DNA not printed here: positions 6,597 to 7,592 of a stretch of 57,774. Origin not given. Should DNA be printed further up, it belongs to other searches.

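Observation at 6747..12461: Two divergent FliA-family sigma-28 factors flank the flhA-flhF-flhG unit, with a single FlgM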

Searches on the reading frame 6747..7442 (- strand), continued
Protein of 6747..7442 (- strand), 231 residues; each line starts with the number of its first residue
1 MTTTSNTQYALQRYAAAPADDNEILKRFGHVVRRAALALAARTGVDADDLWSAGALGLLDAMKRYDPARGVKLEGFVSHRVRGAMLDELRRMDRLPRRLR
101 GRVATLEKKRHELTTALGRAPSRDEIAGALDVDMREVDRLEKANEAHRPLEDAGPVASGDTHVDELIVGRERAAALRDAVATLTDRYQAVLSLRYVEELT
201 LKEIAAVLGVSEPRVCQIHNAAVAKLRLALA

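Call 67: find_encoding_contigs(protein=P0140, flank=10000, max_places=1)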
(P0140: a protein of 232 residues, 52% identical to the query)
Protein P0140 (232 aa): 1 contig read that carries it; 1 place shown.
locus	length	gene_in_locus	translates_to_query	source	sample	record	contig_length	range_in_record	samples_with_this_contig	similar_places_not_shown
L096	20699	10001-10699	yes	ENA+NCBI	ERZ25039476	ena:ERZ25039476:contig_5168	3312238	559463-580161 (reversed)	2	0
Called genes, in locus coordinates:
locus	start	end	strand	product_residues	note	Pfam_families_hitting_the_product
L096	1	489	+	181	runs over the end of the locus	PF03748:FliL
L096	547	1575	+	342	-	PF02154:FliM, PF01052:FliMN_C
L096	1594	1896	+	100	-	PF01052:FliMN_C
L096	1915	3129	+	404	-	PF04347:FliO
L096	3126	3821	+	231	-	PF00813:FliP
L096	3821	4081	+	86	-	PF01313:Bac_export_3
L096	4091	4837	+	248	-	PF01311:Bac_export_1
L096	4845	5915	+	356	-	PF01312:Bac_export_2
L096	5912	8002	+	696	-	PF00771:FHIPEP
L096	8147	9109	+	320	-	PF00448:SRP54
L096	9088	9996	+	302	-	PF00142:Fer4_NifH, PF01656:CbiA, PF02374:ArsA_ATPase (weak), PF06564:CBP_BcsQ (weak), PF09140:MipZ (faint), PF10609:ParA, PF13614:AAA_31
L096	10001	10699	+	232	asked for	PF04542:Sigma70_r2, PF04539:Sigma70_r3, PF08281:Sigma70_r4_2 (weak), PF04545:Sigma70_r4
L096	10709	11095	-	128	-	PF02050:FliJ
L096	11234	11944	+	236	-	PF00460:Flg_bb_rod, PF22692:LlgE_F_G_D1 (weak)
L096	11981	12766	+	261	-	PF00460:Flg_bb_rod, PF22692:LlgE_F_G_D1, PF06429:Flg_bbr_C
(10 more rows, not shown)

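Call 85: list_cluster_members(proteins=[P0185, P0141, P0142, P0176, P0181, P0197, P0205, P0208, P0217, P0218])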
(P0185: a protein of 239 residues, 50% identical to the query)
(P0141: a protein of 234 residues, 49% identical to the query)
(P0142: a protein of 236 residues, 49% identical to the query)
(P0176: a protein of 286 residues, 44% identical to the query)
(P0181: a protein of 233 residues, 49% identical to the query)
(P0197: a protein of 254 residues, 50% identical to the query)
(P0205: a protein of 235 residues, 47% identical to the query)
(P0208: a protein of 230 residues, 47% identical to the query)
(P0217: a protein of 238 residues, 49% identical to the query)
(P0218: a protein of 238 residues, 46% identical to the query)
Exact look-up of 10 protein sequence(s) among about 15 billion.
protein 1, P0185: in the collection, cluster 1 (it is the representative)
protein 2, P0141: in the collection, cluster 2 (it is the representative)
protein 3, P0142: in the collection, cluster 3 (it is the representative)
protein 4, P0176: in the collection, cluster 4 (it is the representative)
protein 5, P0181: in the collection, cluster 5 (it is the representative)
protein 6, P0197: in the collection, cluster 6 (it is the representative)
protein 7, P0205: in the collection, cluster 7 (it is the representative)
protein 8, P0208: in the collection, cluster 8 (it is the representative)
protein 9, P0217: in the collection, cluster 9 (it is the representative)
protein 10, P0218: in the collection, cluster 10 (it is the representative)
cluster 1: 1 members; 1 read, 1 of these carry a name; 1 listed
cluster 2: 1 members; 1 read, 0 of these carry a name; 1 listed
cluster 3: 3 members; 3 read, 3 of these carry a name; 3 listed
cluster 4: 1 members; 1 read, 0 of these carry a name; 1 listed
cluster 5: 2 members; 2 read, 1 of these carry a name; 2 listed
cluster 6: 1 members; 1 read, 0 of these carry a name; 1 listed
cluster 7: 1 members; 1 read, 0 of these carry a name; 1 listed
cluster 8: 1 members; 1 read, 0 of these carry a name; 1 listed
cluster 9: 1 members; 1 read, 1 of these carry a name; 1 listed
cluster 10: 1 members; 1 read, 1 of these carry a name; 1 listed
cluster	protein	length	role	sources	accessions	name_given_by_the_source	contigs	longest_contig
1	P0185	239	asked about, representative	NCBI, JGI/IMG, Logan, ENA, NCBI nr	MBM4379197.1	MAG: FliA/WhiG family RNA polymerase sigma factor [Deltaproteobacteria bacterium] | FliA/WhiG family RNA polymerase sigma factor [Deltaproteobacteria bacterium]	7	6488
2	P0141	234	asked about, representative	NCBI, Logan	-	-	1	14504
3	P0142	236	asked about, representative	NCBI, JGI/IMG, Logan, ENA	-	RNA polymerase sigma factor for flagellar operon FliA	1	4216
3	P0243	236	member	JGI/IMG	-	RNA polymerase sigma factor for flagellar operon FliA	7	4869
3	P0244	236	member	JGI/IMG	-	RNA polymerase sigma factor for flagellar operon FliA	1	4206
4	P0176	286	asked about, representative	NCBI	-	-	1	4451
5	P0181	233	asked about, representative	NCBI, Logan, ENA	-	-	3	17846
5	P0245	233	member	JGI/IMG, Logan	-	RNA polymerase sigma factor for flagellar operon FliA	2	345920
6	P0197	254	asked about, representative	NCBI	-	-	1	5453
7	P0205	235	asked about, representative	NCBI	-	-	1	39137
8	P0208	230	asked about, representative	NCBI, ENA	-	-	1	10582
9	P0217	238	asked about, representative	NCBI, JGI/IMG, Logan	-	RNA polymerase sigma factor for flagellar operon FliA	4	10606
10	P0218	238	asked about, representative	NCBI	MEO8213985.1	MAG: FliA/WhiG family RNA polymerase sigma factor [Myxococcales bacterium]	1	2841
